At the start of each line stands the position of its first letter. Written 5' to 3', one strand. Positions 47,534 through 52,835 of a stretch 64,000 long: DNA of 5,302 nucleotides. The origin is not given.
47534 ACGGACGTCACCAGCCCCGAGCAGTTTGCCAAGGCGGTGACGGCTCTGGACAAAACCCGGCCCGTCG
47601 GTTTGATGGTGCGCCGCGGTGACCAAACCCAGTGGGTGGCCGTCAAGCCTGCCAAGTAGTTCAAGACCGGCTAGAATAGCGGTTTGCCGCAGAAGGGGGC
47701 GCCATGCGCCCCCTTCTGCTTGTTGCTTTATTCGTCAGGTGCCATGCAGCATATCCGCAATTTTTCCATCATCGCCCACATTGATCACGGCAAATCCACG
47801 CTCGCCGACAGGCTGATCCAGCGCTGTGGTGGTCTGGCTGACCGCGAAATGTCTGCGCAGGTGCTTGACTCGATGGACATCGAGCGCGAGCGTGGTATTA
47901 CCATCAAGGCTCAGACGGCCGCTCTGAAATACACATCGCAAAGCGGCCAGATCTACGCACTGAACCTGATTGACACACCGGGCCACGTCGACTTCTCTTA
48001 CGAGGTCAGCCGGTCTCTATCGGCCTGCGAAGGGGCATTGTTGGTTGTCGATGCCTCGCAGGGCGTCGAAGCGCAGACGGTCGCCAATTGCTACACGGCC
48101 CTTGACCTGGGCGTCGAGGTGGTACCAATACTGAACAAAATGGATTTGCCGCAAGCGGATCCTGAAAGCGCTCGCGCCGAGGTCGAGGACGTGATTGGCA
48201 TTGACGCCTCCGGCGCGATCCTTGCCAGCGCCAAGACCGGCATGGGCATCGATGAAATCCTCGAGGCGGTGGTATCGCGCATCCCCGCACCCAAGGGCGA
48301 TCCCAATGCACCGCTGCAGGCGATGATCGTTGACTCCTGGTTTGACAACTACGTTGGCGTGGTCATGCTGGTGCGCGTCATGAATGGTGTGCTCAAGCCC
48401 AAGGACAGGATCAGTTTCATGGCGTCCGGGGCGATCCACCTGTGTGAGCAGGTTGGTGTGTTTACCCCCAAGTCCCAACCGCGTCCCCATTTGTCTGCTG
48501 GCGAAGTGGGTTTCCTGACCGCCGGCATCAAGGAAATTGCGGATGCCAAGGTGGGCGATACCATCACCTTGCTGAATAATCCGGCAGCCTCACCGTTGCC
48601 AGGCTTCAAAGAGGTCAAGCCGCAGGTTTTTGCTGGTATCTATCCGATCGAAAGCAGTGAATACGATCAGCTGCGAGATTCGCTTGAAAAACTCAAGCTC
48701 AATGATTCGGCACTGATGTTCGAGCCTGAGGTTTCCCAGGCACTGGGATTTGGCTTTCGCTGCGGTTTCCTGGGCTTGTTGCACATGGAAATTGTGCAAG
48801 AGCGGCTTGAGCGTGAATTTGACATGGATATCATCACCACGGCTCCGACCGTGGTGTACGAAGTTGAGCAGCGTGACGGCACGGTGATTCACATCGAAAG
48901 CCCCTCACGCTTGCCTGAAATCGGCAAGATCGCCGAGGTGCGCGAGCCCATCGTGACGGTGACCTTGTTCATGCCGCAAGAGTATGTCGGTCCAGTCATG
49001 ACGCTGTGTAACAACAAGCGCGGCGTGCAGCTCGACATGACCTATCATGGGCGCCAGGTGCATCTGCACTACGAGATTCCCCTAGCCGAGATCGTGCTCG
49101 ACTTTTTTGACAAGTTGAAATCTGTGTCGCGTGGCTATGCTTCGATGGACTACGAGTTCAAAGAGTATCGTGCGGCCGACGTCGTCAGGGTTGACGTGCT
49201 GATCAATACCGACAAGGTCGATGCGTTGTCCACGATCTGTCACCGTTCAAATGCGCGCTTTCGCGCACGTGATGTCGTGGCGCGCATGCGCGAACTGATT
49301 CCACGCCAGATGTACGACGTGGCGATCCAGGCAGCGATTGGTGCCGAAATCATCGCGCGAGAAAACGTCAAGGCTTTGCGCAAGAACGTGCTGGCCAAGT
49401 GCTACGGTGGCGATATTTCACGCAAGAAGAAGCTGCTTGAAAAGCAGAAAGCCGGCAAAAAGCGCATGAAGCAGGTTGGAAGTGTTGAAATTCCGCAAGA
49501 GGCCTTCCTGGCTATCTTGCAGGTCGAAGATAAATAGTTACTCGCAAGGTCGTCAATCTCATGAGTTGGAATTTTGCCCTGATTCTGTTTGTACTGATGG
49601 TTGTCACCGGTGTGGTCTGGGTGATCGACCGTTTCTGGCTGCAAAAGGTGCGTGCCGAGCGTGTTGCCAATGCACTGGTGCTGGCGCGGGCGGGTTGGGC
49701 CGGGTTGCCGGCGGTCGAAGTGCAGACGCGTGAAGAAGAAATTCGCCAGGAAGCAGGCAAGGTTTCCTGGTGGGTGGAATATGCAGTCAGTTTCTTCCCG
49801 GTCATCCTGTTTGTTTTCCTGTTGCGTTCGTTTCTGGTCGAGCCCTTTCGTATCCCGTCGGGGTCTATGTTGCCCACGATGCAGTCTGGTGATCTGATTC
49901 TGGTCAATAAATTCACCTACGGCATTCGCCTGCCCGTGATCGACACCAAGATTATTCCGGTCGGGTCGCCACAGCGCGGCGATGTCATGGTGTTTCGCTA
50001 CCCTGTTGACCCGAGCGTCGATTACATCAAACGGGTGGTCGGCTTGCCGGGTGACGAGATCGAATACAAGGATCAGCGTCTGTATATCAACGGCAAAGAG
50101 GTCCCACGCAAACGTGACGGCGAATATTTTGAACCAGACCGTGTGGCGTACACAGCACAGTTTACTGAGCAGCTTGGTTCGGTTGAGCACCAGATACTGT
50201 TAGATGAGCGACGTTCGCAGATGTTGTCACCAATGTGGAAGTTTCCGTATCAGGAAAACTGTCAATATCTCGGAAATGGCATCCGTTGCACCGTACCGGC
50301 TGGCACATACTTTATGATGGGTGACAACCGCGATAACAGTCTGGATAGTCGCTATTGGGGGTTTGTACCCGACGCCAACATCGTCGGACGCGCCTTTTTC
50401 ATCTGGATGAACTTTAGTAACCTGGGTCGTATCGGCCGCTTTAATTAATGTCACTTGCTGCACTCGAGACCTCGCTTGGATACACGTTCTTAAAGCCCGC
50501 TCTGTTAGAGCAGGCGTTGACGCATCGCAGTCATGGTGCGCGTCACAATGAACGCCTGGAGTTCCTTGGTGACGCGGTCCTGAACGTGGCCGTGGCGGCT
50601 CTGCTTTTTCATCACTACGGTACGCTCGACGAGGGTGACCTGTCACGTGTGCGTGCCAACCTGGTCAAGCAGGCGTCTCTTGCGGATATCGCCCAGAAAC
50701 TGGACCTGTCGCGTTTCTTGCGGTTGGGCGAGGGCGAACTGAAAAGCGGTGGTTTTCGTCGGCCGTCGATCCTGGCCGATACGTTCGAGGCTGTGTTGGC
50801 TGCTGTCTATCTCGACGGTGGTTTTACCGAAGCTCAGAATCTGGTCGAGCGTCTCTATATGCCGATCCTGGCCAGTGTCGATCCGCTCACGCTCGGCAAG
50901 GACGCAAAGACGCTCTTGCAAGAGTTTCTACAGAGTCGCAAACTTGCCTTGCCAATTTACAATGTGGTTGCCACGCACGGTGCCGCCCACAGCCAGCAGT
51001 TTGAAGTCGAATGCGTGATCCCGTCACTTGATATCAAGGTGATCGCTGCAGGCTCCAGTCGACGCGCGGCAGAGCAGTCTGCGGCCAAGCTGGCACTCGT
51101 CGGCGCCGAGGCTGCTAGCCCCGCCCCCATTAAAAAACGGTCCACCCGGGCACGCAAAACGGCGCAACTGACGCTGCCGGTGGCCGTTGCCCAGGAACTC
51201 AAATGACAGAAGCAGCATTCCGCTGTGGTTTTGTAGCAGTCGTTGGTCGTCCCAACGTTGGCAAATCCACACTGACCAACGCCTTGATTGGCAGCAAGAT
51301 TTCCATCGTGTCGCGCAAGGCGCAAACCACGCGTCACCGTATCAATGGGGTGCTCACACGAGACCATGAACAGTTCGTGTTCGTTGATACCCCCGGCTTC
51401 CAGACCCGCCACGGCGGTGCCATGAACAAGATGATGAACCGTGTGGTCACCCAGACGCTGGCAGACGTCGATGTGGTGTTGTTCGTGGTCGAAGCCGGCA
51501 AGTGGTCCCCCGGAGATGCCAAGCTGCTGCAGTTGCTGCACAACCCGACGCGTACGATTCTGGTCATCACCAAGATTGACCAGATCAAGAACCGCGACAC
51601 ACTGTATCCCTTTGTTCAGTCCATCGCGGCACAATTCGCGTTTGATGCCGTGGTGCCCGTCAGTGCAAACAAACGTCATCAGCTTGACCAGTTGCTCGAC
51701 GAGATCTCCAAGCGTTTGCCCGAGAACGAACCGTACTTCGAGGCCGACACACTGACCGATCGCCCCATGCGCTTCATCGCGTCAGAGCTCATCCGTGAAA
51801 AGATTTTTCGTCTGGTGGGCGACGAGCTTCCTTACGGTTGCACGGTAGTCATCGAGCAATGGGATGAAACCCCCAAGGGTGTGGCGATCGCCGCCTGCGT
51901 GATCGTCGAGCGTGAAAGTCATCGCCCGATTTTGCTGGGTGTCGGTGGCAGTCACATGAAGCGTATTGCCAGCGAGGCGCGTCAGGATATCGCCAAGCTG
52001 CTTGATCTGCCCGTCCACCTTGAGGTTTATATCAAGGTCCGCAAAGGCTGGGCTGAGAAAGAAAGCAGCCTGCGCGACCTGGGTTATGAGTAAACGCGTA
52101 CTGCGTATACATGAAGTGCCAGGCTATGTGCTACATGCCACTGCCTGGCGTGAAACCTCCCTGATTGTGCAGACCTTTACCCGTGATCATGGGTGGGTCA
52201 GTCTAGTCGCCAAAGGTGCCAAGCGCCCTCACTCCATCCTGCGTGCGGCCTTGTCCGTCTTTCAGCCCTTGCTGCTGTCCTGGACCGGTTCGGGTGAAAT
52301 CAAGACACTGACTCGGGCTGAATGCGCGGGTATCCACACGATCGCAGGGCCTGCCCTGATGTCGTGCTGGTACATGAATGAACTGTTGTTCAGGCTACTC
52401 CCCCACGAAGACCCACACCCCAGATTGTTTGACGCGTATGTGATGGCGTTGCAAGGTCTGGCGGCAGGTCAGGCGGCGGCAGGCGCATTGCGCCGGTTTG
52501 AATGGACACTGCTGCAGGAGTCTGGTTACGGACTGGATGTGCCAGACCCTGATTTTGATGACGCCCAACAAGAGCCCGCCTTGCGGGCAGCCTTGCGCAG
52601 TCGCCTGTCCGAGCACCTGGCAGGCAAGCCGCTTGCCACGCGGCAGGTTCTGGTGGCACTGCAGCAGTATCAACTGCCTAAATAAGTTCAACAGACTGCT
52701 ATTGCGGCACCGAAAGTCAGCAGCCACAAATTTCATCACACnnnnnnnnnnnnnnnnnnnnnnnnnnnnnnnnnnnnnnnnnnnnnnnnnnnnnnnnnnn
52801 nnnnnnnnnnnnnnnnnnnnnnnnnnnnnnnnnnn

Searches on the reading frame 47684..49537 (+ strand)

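Call 5: search_protein_families(library=pfam, proteins=[window:47684-49537:+])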
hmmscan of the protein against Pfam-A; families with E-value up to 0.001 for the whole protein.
window:47684-49537:+ (617 aa): 6 families
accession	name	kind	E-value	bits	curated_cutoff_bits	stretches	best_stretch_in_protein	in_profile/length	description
PF00009.33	GTP_EFTU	-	1.1e-54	185.3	26.5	1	23-201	2-187/188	Elongation factor Tu GTP binding domain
PF06421.17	LepA_C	-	4.3e-49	165.5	29.7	1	507-613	1-107/107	GTP-binding protein LepA C-terminus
PF00679.30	EFG_C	-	3e-24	85.3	27.9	1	419-501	2-84/89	Elongation factor G C-terminus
PF03144.31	GTP_EFTU_D2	-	4.3e-08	33.9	30.3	1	225-295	1-73/73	Elongation factor Tu domain 2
PF16658.11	RF3_C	-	0.0002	21.6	40.1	1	311-386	7-79/132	Class II release factor RF3, C-terminal domain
PF01926.29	MMR_HSR1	-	0.00087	19.8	21.9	0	35-134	10-97/113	50S ribosome-binding GTPase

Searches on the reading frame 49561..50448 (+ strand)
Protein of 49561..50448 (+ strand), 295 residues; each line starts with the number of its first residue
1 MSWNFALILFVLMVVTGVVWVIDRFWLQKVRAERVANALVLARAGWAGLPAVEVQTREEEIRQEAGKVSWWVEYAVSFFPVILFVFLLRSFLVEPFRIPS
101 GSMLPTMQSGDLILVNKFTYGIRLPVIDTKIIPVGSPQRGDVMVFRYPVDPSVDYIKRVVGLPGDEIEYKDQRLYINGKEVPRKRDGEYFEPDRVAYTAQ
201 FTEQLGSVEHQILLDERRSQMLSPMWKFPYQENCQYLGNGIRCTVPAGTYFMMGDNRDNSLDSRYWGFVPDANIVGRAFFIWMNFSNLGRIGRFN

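Call 5: search_protein_families(library=pfam, proteins=[window:49561-50448:+])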
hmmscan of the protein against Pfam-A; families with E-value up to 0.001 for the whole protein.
window:49561-50448:+ (295 aa): 1 family
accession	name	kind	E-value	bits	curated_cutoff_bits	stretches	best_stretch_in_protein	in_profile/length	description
PF10502.14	Peptidase_S26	-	3.5e-59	200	22.9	1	71-283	1-168/168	Signal peptidase, peptidase S26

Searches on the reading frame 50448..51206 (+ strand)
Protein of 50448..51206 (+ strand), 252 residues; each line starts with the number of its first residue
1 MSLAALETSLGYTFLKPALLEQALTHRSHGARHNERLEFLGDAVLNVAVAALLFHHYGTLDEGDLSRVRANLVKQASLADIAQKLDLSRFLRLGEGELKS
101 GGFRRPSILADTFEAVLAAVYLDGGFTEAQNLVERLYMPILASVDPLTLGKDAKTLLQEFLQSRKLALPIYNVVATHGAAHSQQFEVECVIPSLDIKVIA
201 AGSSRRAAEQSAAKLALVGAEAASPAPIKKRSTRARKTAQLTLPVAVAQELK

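Call 5: search_protein_families(library=pfam, proteins=[window:50448-51206:+])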
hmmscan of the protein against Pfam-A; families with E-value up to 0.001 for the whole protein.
window:50448-51206:+ (252 aa): 5 families
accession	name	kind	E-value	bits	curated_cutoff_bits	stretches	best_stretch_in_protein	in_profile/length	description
PF14622.11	Ribonucleas_3_3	-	1.1e-38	132.7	35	1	18-139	3-126/128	Ribonuclease-III-like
PF00636.31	Ribonuclease_3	-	2.2e-24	86.6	27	1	35-125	1-102/102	Ribonuclease III domain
PF00035.32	dsrm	-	1.9e-11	44.8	23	1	153-217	1-63/66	Double-stranded RNA binding motif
PF22935.1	RM44_endonuclase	-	3.5e-06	27.6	27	1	32-119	57-138/139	Large ribosomal subunit protein mL44, endonuclease domain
PF14709.13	DND1_DSRM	-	0.00015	22.4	25.7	1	152-197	2-47/80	double strand RNA binding domain from DEAD END PROTEIN 1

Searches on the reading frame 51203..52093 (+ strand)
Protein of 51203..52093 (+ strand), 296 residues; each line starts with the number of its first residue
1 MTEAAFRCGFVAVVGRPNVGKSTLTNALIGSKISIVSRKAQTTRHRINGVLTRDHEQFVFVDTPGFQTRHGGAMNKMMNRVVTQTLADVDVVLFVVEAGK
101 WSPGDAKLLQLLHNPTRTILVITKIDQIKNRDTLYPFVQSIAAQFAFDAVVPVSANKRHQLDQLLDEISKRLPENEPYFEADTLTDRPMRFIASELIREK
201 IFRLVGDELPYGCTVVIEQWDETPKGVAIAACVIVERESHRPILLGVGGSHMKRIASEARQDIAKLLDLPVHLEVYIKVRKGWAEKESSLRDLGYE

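Call 5: search_protein_families(library=pfam, proteins=[window:51203-52093:+])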
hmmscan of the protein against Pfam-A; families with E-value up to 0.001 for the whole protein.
window:51203-52093:+ (296 aa): 8 families
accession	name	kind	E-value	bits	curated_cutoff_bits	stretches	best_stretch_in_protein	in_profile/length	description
PF01926.29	MMR_HSR1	-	3.2e-26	92.1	21.9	1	11-124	2-113/113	50S ribosome-binding GTPase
PF07650.23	KH_2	-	1.3e-15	57.5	22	1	208-283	1-77/78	KH domain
PF02421.24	FeoB_N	-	2.2e-14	53.7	27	1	11-168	3-156/156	Ferrous iron transport protein B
PF00350.29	Dynamin_N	-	3.8e-10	40.5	27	2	54-125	99-168/168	Dynamin family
PF03193.22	RsgA_GTPase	-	4.5e-09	36.8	30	1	10-68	108-170/174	RsgA GTPase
PF00009.33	GTP_EFTU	-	5.3e-09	36.4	26.5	1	46-173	65-187/188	Elongation factor Tu GTP binding domain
PF04548.22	AIG1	-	1.7e-08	34.5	27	1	12-141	4-141/212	AIG1 family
PF10662.15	PduV-EutP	-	6.4e-06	26.5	21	1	12-169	5-142/143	Ethanolamine utilisation - propanediol utilisation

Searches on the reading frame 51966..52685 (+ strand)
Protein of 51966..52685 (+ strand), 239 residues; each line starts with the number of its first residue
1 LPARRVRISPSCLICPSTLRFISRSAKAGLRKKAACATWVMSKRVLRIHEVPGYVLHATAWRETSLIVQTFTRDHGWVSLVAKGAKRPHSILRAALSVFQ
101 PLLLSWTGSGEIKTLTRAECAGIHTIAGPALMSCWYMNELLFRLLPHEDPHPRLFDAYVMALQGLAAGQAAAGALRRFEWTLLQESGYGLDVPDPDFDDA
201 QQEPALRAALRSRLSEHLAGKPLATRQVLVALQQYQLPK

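Call 5: search_protein_families(library=pfam, proteins=[window:51966-52685:+])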
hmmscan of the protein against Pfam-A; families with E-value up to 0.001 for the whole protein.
window:51966-52685:+ (239 aa): 2 families
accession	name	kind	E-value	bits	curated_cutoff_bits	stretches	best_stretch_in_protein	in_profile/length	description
PF11967.14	RecO_N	-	4e-19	68.8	27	1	49-121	4-77/80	Recombination protein O N terminal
PF02565.21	RecO_C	-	3.4e-14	53.3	22.1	1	131-192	7-68/157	Recombination protein O C terminal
